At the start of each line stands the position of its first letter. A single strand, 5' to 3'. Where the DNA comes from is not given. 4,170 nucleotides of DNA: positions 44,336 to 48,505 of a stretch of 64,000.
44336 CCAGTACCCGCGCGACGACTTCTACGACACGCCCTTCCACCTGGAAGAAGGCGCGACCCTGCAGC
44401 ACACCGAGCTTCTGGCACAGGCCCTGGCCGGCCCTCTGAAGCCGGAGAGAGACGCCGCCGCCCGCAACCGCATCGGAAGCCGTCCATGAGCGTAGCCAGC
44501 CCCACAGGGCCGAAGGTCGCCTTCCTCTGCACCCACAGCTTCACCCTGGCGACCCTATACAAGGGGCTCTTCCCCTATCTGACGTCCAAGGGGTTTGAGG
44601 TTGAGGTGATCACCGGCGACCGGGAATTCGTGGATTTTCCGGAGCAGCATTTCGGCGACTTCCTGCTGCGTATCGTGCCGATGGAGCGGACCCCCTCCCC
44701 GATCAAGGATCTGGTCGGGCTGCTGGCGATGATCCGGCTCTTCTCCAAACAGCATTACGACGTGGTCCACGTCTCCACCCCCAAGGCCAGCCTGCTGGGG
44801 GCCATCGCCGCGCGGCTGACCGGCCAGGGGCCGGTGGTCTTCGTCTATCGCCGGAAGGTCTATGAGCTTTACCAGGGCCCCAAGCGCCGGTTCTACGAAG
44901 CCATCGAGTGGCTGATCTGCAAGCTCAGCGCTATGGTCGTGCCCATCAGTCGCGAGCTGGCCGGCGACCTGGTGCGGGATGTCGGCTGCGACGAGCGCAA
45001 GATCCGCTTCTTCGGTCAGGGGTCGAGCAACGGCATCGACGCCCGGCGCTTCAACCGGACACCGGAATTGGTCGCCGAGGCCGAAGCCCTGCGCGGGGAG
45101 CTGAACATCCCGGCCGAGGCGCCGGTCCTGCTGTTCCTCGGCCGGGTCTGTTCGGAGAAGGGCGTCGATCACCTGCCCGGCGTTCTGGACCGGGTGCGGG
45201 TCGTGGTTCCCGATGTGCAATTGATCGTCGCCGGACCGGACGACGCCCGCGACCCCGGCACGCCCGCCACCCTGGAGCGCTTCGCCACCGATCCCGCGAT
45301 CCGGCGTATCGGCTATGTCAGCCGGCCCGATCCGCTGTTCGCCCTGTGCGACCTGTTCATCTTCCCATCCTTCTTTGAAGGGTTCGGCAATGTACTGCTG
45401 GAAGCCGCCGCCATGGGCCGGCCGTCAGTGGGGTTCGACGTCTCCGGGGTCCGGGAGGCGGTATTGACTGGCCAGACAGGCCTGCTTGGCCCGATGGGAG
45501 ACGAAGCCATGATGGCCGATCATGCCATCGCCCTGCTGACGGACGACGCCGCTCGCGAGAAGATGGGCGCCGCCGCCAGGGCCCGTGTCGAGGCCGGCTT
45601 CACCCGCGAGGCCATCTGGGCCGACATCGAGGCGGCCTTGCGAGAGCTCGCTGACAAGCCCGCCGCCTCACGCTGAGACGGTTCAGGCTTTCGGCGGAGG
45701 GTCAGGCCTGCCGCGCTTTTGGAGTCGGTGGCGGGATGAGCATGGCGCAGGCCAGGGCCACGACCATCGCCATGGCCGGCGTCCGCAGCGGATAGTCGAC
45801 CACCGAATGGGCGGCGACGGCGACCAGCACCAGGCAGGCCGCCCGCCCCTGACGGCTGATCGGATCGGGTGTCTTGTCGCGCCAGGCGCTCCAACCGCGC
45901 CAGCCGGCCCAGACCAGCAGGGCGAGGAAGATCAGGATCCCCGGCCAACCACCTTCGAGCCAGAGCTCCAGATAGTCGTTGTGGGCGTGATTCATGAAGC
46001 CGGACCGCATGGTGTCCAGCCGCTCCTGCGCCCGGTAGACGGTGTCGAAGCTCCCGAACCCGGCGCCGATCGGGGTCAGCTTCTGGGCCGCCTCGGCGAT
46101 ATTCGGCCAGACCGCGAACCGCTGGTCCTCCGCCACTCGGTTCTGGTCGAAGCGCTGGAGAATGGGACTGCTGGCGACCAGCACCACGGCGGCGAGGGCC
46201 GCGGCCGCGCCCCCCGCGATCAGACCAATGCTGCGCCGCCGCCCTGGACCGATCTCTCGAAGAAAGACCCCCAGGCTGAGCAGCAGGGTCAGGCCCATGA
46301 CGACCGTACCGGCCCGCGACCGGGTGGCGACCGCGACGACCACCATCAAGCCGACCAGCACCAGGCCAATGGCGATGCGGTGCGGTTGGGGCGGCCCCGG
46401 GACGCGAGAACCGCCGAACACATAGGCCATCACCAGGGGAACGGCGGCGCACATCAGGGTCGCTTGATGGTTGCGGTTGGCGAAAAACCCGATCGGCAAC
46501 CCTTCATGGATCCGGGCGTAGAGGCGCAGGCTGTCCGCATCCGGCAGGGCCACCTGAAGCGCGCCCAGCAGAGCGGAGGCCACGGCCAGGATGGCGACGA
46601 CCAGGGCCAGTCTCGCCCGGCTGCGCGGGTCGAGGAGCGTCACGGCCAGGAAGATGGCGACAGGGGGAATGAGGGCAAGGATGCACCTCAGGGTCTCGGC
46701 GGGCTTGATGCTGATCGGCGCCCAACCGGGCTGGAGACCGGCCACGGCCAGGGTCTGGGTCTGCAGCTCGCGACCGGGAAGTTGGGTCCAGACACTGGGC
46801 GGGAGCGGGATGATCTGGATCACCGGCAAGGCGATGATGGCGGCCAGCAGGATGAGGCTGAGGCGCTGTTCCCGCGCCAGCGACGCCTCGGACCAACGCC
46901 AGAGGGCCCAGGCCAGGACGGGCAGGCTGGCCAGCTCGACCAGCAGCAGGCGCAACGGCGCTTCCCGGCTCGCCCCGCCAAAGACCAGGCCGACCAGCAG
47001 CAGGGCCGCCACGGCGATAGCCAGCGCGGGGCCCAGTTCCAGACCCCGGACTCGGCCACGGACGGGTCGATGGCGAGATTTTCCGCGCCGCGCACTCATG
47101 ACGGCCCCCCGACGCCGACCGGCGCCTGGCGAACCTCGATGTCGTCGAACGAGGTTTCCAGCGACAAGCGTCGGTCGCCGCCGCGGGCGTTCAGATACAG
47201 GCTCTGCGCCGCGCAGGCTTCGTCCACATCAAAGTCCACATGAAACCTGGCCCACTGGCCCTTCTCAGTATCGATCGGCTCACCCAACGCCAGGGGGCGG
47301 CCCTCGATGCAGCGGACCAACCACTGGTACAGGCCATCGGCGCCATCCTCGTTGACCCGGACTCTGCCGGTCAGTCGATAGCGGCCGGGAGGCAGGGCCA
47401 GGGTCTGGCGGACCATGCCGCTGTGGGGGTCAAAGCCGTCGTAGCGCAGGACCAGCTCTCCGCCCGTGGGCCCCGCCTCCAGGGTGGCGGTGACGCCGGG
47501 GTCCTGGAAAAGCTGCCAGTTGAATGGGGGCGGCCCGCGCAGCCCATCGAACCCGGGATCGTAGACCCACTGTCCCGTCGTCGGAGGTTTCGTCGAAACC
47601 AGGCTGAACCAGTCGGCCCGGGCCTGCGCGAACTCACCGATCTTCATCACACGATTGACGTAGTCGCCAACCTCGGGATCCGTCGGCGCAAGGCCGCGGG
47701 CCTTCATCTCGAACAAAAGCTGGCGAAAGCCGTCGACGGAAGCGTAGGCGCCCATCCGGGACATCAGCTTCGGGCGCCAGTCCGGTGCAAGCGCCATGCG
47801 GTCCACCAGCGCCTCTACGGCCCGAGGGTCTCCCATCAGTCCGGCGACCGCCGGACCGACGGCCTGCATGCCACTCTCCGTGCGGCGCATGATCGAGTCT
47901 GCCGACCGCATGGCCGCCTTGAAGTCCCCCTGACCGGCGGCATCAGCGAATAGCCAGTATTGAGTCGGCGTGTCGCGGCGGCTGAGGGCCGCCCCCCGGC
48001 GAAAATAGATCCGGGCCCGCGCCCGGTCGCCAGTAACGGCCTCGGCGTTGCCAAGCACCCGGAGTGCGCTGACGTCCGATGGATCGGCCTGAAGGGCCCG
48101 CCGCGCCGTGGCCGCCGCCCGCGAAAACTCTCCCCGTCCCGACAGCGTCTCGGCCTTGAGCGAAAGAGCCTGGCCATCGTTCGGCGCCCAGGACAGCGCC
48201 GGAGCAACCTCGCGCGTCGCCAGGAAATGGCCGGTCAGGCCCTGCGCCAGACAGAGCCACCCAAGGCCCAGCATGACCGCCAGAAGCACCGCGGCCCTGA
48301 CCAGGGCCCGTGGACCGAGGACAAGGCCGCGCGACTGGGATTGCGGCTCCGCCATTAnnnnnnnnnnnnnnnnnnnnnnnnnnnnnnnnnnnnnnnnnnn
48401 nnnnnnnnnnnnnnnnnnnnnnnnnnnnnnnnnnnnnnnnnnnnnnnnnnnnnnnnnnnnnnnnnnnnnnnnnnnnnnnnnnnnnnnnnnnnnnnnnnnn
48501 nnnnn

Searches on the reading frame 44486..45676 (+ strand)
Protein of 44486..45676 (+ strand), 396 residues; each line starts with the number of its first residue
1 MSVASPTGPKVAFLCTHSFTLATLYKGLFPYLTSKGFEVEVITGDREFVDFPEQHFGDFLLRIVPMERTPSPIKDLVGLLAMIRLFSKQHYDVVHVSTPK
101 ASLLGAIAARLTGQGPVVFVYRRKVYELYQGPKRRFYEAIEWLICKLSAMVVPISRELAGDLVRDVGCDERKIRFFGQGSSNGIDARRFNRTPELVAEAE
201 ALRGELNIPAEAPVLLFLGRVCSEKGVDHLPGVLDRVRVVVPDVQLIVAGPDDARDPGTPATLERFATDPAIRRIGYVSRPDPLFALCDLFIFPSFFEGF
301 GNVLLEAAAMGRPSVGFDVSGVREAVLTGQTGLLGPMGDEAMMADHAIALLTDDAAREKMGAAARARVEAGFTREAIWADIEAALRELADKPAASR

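Call 10: search_protein_families(library=pfam, proteins=[window:44486-45676:+], max_evalue=0.001)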
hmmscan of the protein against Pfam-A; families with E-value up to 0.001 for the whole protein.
window:44486-45676:+ (396 aa): 7 families
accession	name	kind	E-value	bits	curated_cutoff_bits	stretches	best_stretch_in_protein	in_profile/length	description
PF13692.12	Glyco_trans_1_4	-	7.9e-28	97.9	27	1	213-353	2-142/142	Glycosyl transferases group 1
PF00534.26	Glycos_transf_1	-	5.6e-25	88.3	26.4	1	200-366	3-171/172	Glycosyl transferases group 1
PF13439.12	Glyco_transf_4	-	7.2e-17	62.4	28.5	1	30-175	13-161/170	Glycosyltransferase Family 4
PF13579.12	Glyco_trans_4_4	-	2.7e-14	54.2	29.7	1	31-176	13-155/158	Glycosyl transferase 4-like domain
PF13477.12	Glyco_trans_4_2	-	7e-10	39.7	23.4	1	10-142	1-127/139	Glycosyl transferase 4-like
PF20706.3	GT4-conflict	-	1.4e-08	34.6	26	1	209-358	194-343/385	Family 4 Glycosyltransferase in conflict systems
PF13524.12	Glyco_trans_1_2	-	0.00042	20.7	25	1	304-382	67-143/144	Glycosyl transferase-like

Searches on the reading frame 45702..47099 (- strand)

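Call 9: search_protein_families(library=pfam, proteins=[window:45702-47099:-], max_evalue=0.001)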
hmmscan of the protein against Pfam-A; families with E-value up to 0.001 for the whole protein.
window:45702-47099:- (465 aa): 1 family
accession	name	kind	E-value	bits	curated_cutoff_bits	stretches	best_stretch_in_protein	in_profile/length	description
PF04932.20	Wzy_C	-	2.2e-19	70.2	31.7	1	248-392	2-149/149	O-Antigen ligase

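Call 70: search_protein_families(library=ncbifam, proteins=[window:45702-47099:-], max_evalue=0.00001)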
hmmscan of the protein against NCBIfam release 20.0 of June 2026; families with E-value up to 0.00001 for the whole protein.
window:45702-47099:- (465 aa): 1 family
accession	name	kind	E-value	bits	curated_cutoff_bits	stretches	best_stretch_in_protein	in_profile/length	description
TIGR03097.1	PEP_O_lig_1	hypoth_equivalog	2.1e-06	26.9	188.1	1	149-413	112-359/408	putative O-glycosylation ligase, exosortase A system-associated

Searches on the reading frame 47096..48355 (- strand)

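Call 9: search_protein_families(library=pfam, proteins=[window:47096-48355:-], max_evalue=0.001)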
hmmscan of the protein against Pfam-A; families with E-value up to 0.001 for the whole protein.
window:47096-48355:- (419 aa): 4 families
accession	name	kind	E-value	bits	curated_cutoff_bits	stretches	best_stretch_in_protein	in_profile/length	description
PF13432.12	TPR_16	-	5.6e-06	27.1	32.7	1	68-123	4-59/65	Tetratricopeptide repeat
PF13428.12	TPR_14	-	1.1e-05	26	23.5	0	66-103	6-43/44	Tetratricopeptide repeat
PF14559.12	TPR_19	-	0.00036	21.2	25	0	52-97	16-60/68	Tetratricopeptide repeat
PF07719.23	TPR_2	-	0.00079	19.8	27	0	63-94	3-34/34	Tetratricopeptide repeat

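Call 70: search_protein_families(library=ncbifam, proteins=[window:47096-48355:-], max_evalue=0.00001)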
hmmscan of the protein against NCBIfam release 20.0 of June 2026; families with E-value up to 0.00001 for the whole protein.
window:47096-48355:- (419 aa): 1 family
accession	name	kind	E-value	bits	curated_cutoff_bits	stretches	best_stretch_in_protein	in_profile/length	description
TIGR02917.1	PEP_TPR_lipo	equivalog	3.1e-07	28.7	312.2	1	45-163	143-261/899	XrtA/PEP-CTERM system TPR-repeat protein PrsT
